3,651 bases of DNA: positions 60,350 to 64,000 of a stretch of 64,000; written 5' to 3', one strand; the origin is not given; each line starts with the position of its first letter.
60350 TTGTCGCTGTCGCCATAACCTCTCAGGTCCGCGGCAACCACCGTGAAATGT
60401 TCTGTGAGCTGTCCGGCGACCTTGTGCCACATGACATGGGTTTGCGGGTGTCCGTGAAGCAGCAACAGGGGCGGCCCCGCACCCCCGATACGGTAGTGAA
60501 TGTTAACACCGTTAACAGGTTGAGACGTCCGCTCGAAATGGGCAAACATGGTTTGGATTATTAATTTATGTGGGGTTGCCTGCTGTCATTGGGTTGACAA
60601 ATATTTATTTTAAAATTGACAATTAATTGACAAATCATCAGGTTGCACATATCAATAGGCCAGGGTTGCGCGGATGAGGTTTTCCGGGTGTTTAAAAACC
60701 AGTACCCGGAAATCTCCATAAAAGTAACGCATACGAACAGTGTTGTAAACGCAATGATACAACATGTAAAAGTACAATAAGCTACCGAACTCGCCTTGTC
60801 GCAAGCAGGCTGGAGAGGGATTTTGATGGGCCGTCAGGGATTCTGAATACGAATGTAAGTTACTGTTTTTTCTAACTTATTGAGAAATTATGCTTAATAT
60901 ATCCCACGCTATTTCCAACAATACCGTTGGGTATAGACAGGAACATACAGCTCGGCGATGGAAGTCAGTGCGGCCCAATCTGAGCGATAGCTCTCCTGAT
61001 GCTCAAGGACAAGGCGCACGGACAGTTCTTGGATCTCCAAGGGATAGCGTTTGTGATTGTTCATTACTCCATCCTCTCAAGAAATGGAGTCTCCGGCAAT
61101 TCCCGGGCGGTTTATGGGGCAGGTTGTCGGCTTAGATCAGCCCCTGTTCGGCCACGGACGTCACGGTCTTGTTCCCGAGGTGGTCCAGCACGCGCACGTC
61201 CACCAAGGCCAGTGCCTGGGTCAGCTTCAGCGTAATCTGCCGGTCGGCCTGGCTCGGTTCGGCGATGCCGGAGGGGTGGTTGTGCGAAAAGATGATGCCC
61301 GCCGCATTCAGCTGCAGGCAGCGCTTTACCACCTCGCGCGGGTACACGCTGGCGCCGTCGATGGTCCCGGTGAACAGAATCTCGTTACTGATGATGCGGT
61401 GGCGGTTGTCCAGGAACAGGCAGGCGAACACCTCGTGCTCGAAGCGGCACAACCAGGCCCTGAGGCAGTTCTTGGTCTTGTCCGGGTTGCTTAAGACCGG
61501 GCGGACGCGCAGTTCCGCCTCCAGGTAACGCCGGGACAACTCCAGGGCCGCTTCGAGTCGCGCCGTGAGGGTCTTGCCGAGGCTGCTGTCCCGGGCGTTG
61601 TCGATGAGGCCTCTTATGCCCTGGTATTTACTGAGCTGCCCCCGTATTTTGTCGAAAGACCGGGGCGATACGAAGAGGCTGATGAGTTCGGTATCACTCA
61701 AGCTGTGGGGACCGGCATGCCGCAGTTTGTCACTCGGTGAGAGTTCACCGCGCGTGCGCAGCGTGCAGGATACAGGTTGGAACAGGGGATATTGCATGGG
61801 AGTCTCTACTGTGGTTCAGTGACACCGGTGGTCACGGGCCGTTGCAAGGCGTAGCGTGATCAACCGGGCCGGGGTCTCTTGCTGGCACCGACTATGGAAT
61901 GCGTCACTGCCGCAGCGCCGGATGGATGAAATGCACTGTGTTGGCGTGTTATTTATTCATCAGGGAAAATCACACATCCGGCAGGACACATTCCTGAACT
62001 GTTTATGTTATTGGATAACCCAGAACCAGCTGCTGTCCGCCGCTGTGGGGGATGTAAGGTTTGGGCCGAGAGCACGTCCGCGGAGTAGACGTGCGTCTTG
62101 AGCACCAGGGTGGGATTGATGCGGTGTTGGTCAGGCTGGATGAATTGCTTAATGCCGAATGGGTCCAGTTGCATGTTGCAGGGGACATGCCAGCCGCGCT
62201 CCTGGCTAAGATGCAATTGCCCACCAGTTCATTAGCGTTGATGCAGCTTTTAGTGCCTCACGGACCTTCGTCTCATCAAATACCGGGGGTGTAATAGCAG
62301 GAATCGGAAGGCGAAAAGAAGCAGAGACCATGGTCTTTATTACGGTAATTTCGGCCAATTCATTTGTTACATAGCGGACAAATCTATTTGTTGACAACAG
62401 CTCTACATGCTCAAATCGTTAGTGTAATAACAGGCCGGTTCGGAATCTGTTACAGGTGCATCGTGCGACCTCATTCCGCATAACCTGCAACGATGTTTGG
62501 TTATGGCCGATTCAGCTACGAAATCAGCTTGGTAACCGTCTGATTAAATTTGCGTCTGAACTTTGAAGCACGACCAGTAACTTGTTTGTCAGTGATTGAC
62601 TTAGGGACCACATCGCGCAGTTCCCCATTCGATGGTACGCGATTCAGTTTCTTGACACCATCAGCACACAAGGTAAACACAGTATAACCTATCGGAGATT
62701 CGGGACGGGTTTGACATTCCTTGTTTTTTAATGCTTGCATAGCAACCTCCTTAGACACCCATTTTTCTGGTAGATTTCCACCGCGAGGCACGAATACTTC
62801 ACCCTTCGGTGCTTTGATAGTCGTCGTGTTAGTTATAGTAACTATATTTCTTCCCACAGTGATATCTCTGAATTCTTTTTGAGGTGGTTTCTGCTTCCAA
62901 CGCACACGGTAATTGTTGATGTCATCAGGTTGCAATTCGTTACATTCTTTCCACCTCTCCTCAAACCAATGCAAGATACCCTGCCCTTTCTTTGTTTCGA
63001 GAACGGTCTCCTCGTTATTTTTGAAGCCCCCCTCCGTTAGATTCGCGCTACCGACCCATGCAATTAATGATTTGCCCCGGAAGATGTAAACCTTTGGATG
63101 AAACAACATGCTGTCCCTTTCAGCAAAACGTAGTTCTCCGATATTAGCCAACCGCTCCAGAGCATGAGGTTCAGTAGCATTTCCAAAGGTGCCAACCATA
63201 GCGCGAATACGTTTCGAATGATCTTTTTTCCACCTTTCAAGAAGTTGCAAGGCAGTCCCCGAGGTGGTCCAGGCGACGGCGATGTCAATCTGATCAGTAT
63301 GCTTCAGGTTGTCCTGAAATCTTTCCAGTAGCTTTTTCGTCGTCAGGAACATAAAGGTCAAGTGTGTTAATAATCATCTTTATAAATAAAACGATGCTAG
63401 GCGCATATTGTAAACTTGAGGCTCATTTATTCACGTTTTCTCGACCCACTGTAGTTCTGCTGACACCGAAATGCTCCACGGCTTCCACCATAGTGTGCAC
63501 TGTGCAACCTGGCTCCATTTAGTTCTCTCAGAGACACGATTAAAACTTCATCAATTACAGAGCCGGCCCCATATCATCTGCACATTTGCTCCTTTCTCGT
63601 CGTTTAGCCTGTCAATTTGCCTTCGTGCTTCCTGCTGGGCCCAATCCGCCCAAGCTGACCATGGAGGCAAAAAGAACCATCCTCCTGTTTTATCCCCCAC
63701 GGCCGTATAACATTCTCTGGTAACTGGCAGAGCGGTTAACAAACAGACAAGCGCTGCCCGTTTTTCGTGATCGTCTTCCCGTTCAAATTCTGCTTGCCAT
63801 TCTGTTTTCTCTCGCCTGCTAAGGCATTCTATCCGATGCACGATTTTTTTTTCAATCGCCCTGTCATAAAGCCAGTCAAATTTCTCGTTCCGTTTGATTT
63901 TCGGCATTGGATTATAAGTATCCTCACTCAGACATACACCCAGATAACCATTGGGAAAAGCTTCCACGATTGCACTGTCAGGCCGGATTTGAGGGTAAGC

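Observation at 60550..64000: Low-GC island at the window edge: TTGACAA triplet, IS3-OrfA remnant, RadC/JAB gene, single-HKD PLD-family nuclease and an ORF truncated by the window end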

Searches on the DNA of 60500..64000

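Call 78: search_rna_families(source=window, start=60500, end=64000, threshold=evalue, max_evalue=5, show_alignments=2)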
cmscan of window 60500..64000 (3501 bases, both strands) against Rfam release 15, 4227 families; matches with E-value up to 5: 2.
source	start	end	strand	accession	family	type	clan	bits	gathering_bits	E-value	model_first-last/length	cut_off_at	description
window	61025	61062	+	RF04360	psbT-asRNA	Gene; antisense;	-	19.5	48.5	1.8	1-38/38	no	Plastid psbT antisense RNA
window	63284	63374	-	RF00176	Tombus_3_IV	Cis-reg;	-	16.8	33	3.3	1-92/92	no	Tombusvirus 3' UTR region IV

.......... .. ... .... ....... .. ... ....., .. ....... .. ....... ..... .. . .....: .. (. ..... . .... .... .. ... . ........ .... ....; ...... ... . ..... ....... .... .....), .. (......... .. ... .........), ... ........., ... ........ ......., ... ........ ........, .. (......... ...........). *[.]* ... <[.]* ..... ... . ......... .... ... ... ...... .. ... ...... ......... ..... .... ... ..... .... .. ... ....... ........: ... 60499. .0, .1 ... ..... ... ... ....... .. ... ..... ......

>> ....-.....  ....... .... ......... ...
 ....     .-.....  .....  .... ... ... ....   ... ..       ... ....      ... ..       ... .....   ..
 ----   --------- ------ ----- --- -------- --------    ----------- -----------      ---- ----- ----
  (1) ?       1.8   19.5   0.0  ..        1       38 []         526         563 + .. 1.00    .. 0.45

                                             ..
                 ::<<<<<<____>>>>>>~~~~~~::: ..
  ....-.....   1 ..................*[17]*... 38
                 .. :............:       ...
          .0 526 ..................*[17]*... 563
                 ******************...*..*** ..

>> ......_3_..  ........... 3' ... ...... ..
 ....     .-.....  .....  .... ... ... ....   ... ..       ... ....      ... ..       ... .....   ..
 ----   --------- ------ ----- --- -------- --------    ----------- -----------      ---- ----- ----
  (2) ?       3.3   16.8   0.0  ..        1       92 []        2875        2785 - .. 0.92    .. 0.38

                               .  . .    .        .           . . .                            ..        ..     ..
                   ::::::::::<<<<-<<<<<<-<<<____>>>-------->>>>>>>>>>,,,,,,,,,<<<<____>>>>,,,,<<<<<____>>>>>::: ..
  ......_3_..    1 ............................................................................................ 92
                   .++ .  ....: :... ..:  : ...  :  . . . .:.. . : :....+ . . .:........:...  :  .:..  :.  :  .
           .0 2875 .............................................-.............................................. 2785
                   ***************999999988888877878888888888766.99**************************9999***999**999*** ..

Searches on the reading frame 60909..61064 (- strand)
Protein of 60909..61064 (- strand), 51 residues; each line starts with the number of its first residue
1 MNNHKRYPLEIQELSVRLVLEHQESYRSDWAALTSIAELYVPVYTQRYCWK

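Call 6: search_protein_families(library=pfam, proteins=[window:60909-61064:-], max_evalue=0.1)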
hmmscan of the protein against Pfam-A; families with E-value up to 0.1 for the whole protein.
window:60909-61064:- (51 aa): 0 families

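Call 7: search_protein_families(library=padloc, proteins=[window:60909-61064:-], max_evalue=0.1)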
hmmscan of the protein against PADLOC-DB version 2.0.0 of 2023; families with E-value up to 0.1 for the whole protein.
window:60909-61064:- (51 aa): 0 families

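Call 25: search_protein_families(library=ncbifam, proteins=[window:60909-61064:-], max_evalue=0.1)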
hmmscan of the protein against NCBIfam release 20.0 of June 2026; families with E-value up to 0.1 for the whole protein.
window:60909-61064:- (51 aa): 0 families

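Call 26: search_protein_families(library=phrogs, proteins=[window:60909-61064:-], max_evalue=0.1)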
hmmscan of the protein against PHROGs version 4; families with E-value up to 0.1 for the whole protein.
window:60909-61064:- (51 aa): 1 family
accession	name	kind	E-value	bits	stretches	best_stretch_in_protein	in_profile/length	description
phrog_9928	-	unknown function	1e-09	38.9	1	2-37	2-37/37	-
